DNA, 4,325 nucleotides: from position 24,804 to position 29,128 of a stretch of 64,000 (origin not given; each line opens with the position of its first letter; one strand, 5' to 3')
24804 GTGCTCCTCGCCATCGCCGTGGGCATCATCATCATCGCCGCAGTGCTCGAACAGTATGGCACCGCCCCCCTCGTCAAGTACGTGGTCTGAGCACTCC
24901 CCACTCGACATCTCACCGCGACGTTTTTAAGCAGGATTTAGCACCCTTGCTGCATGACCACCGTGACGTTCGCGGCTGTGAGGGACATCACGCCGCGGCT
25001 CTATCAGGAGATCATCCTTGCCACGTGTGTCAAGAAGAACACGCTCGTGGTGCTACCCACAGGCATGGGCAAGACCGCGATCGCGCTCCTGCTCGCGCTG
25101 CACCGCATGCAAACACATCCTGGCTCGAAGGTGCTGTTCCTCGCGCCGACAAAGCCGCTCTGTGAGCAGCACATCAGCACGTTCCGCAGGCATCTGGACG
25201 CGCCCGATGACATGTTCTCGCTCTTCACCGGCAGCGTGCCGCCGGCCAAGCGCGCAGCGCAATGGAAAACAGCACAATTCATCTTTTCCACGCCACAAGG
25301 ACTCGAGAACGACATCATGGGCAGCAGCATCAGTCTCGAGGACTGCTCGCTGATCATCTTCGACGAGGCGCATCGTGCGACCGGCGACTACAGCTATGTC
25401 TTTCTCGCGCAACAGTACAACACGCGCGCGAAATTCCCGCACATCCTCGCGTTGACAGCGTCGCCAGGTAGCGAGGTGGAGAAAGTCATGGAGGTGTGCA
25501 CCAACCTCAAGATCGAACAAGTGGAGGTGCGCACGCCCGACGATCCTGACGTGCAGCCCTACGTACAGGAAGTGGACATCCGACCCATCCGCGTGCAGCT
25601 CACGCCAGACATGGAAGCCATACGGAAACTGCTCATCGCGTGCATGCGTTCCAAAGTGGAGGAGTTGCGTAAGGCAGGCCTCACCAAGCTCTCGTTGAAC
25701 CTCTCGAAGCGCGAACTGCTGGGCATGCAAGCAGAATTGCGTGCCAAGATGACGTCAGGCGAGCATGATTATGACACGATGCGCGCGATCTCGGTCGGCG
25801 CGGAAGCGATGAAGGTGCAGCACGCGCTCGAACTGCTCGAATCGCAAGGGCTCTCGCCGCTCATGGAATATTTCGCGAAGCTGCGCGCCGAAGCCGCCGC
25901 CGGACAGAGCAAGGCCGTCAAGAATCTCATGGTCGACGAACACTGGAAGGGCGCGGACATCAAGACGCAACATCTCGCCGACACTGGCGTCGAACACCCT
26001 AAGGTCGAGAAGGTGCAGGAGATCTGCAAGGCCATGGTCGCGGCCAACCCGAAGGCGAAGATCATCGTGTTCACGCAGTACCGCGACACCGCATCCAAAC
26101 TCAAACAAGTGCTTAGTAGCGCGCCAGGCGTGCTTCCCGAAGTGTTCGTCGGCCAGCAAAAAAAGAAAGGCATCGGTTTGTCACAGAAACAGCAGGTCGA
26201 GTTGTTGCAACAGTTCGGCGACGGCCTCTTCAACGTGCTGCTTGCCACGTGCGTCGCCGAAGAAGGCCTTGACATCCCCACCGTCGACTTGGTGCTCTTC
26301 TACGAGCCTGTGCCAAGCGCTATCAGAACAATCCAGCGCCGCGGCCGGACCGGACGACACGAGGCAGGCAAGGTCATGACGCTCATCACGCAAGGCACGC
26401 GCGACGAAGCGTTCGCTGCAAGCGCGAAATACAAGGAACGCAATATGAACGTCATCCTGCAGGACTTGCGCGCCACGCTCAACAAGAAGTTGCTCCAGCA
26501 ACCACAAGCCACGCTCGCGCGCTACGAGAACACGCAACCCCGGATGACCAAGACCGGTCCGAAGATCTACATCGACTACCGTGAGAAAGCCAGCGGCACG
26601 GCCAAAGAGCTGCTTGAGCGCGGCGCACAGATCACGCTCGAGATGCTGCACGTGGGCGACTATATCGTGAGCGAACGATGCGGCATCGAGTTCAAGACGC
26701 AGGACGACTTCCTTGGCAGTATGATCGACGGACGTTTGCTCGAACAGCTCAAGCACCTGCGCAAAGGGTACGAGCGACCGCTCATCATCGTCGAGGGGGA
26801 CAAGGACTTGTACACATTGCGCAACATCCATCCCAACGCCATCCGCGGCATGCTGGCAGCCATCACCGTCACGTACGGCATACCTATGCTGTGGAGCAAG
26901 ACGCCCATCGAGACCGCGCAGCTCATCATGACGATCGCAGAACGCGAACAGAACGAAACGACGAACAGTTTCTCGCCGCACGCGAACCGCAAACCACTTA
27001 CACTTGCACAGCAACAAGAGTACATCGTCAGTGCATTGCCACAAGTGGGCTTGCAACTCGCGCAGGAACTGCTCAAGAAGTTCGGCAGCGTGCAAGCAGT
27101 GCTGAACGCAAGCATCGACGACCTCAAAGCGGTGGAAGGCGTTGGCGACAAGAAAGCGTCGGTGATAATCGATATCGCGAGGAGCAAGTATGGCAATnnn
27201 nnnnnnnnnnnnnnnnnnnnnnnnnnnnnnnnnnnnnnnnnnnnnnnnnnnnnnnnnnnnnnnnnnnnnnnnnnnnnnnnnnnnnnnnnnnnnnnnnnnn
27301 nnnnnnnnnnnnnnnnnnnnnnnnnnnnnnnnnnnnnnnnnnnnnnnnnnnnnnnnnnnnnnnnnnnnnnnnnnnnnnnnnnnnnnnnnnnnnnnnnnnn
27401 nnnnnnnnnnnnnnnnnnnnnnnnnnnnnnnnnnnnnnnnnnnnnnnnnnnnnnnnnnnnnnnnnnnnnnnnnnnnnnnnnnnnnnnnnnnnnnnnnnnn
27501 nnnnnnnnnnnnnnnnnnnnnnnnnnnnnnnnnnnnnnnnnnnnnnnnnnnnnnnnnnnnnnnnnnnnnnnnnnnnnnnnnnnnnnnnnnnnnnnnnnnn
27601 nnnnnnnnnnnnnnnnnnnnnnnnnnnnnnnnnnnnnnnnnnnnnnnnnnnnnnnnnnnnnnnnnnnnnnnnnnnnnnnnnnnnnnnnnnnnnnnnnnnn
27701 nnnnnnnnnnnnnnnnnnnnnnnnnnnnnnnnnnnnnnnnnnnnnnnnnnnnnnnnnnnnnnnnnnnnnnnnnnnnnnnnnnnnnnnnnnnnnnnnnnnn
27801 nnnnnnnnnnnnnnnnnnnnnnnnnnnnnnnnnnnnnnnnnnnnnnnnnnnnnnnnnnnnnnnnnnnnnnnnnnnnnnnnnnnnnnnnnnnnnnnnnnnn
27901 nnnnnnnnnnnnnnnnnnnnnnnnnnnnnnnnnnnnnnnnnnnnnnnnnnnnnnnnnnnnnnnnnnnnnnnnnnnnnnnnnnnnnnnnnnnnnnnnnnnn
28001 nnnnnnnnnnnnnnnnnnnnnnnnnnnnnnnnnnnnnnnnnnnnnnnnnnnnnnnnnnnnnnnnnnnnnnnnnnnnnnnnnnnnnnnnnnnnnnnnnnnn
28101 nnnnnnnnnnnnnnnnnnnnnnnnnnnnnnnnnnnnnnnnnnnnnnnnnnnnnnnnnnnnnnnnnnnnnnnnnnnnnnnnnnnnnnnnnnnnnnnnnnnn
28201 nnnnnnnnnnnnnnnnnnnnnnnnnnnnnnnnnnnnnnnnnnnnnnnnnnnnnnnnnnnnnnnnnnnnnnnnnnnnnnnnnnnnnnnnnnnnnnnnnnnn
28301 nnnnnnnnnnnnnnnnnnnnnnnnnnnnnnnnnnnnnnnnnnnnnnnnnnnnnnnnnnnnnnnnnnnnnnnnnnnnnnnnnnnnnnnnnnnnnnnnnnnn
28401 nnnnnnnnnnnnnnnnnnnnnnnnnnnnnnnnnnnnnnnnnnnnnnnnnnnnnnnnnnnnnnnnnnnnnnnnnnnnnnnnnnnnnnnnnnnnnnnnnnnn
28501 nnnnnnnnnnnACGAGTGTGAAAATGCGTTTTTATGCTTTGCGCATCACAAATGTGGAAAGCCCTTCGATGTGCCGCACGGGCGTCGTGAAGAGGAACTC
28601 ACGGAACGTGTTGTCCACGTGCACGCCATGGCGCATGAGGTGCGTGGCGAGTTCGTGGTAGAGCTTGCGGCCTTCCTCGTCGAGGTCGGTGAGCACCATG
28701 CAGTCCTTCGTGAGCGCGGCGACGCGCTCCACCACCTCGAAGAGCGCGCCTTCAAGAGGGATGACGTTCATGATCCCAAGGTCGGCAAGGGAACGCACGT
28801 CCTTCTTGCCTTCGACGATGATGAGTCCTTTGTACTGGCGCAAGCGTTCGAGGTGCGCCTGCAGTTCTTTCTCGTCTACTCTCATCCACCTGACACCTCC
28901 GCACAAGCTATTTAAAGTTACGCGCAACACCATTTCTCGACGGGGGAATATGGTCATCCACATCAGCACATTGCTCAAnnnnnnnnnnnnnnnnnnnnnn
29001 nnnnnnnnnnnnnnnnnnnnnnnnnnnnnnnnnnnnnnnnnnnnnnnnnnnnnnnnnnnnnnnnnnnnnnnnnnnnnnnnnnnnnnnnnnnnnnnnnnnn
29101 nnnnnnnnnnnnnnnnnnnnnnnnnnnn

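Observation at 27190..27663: Sharp 470-bp low-GC insertion carrying a single orphan gene between hef and htpX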

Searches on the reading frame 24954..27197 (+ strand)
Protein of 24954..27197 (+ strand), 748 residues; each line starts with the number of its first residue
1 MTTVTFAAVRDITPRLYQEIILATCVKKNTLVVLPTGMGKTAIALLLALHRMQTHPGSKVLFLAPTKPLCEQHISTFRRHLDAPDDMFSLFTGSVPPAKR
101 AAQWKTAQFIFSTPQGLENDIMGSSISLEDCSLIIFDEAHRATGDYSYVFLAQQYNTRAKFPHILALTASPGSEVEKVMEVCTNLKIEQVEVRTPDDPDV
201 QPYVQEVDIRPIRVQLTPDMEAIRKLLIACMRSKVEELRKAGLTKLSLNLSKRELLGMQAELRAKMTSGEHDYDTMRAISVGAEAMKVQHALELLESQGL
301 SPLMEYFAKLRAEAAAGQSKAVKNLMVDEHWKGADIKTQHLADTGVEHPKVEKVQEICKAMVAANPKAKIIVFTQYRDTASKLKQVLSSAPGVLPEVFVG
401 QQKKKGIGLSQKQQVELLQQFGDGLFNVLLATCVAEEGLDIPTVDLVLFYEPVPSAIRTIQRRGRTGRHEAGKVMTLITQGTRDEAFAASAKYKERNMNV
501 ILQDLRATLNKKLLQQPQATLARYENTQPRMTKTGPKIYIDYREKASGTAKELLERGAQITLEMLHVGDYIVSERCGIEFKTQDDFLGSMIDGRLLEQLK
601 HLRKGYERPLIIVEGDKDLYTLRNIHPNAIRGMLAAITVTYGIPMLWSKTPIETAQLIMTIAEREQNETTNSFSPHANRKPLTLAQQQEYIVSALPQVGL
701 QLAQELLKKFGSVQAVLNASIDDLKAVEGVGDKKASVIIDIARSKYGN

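Call 5: search_protein_families(library=pfam, proteins=[window:24954-27197:+], max_evalue=1)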
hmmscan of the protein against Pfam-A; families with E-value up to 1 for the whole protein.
window:24954-27197:+ (748 aa): 14 families
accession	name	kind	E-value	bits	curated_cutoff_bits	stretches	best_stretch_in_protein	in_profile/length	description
PF02732.21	ERCC4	-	7.9e-29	100.8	24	1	540-659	1-138/140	ERCC4 domain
PF00270.35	DEAD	-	1e-24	87.6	26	1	18-177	4-166/167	DEAD/DEAH box helicase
PF00271.37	Helicase_C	-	5.5e-22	78.6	23.5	1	353-469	2-109/110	Helicase conserved C-terminal domain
PF04851.21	ResIII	-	1.2e-21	77.8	22.5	1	12-171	2-162/164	Type III restriction enzyme, res subunit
PF21210.2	RNA_helicase_helical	-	3.1e-20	72.7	27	1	230-332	3-104/108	Putative ATP-dependent RNA helicase, helical bundle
PF14520.12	HHH_5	-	1.9e-09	38.3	27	1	694-743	6-56/57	Helix-hairpin-helix domain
PF12826.13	HHH_2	-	1.2e-08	35.4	27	1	695-740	8-53/64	Helix-hairpin-helix motif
PF00633.29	HHH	-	1.2e-06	28.4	24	1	712-741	1-30/30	Helix-hairpin-helix motif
PF20582.4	UPF0758_N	-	0.00082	19.8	27.1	1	700-735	42-76/77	UPF0758 N-terminal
PF22590.2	Cas3-like_C_2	-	0.002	18.8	27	1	425-470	63-105/106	CRISPR-associated nuclease/helicase Cas3, C-terminal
PF01367.25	5_3_exonuc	-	0.03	15.2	40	0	694-718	22-46/97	5'-3' exonuclease, C-terminal SAM fold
PF13656.11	RNA_pol_L_2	-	0.079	13.1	27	1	508-564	16-68/75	RNA polymerase Rpb3/Rpb11 dimerisation domain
PF21996.1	HisZ-like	-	0.083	13.2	27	1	482-506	8-32/52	Histidyl-tRNA synthetase HisZ, C-terminal domain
PF25199.1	nSTAND_NTPase5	-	0.19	12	34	1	6-80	18-93/145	Novel STAND NTPase 5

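Call 11: list_cluster_members(proteins=[P0001, window:24954-27197:+, window:27663-28511:-])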
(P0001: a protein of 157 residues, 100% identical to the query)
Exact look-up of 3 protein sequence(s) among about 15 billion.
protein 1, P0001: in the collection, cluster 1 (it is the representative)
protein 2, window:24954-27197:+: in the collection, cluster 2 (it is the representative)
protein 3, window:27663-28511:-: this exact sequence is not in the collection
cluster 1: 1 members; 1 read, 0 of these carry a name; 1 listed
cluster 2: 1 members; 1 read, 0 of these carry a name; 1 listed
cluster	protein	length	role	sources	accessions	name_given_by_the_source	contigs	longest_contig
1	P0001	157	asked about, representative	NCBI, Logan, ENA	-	-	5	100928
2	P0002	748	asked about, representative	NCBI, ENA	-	-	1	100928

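Call 23: find_related_loci(query=window:24954-27197:+, collection=genome_contigs, flank=6000)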
Query window:24954-27197:+ (748 aa) in genome_contigs; peptide patterns used: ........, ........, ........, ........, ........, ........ (x = any residue, [..] = any of these).
81 stretches matched a pattern; 20 encode a relative of the query (tblastn E <= 1e-3); 20 distinct loci.
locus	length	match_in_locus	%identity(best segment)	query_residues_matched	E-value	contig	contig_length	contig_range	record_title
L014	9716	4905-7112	63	4-746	0e+0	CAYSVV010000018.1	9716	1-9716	MAG TPA_asm: uncultured Methanosarcinales archaeon isolate binchicken_co171_133 genome assembly, contig: NODE_1871_lengt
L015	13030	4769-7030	52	6-746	0e+0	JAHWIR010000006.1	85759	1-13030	MAG: Candidatus Woesearchaeota archaeon isolate YT2_768 k127_14269681, whole genome shotgun sequence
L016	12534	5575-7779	52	9-746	0e+0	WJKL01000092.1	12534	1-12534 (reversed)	MAG: Candidatus Woesearchaeota archaeon isolate Bin_187 k141_4091761, whole genome shotgun sequence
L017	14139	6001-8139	53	9-724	0e+0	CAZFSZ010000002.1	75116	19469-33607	MAG TPA_asm: uncultured Methanosarcinales archaeon isolate SRP141376_co2_190 genome assembly, contig: NODE_873_length_75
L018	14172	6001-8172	51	9-748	0e+0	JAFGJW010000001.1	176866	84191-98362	MAG: Candidatus Woesearchaeota archaeon isolate Zod_Metabat.297 k87_481868, whole genome shotgun sequence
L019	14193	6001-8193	50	9-746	0e+0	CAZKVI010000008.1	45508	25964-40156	MAG TPA_asm: uncultured Methanosarcinales archaeon isolate SRP077602_co2_3 genome assembly, contig: NODE_1219_length_455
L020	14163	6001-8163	49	9-746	0e+0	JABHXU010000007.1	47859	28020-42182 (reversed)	MAG: archaeon isolate SI047_bin43 k141_695627, whole genome shotgun sequence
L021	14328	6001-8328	49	9-748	0e+0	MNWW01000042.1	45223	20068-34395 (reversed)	MAG: Candidatus Woesearchaeota archaeon CG1_02_57_44 cg1_0.2_scaffold_1708_c, whole genome shotgun sequence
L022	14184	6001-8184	51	9-748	0e+0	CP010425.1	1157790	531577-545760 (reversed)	Archaeon GW2011_AR15 chromosome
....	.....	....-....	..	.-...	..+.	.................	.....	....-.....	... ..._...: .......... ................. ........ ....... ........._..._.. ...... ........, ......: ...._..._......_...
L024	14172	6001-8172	49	7-746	0e+0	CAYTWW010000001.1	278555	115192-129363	MAG TPA_asm: uncultured Methanosarcinales archaeon isolate SRP167436_co1_14 genome assembly, contig: NODE_4_length_27855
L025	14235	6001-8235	47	9-746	0e+0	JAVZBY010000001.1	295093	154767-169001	MAG: Candidatus Woesearchaeota archaeon isolate DRTY-6_201705_bins_17 DRTY-6_201705_bins_17_scaffold_1, whole genome sho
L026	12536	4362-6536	51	7-748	0e+0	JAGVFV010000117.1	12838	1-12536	MAG: archaeon isolate DeMMO2_30 c_000000048038, whole genome shotgun sequence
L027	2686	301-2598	46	9-748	0e+0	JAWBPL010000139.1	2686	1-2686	MAG: Candidatus Woesearchaeota archaeon isolate HNT-10_202101_bins_40 HNT-10_202101_bins_40_scaffold_139, whole genome s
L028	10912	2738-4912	48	6-746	0e+0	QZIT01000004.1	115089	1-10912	MAG: Candidatus Woesearchaeota archaeon isolate SURF_58 Ga0104751_1000100, whole genome shotgun sequence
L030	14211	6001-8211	57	2-746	0e+0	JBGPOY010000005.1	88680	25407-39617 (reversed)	MAG: Candidatus Nanoarchaeia archaeon isolate OBJ2_061818_050_27 k141_3250567_length_88680_cov_11.0000, whole genome sho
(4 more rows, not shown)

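Call 63: search_protein_families(library=pfam, proteins=[L030:8284-8562:+], max_evalue=0.01)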
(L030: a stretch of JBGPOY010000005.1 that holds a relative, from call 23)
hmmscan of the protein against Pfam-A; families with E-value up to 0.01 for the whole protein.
L030:8284-8562:+ (93 aa): 0 families

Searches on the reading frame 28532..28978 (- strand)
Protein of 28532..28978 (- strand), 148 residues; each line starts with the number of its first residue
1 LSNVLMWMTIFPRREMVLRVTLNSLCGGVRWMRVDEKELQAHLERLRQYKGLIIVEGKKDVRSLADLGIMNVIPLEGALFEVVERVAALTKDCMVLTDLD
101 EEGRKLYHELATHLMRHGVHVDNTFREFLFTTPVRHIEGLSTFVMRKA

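Call 5: search_protein_families(library=pfam, proteins=[window:28532-28978:-], max_evalue=1)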
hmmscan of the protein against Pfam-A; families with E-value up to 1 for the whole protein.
window:28532-28978:- (148 aa): 4 families
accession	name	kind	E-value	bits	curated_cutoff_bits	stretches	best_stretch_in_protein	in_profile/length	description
PF01751.28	Toprim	-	1.7e-08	34.9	23.1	1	52-115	2-81/96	Toprim domain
PF13662.12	Toprim_4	-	4.7e-05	24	25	1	52-122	3-82/85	Toprim domain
PF13155.12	Toprim_2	-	8.3e-05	23.3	22.1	1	53-121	1-73/88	Toprim-like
PF13362.12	Toprim_3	-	0.13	13.2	27.2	1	52-121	2-74/95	Toprim domain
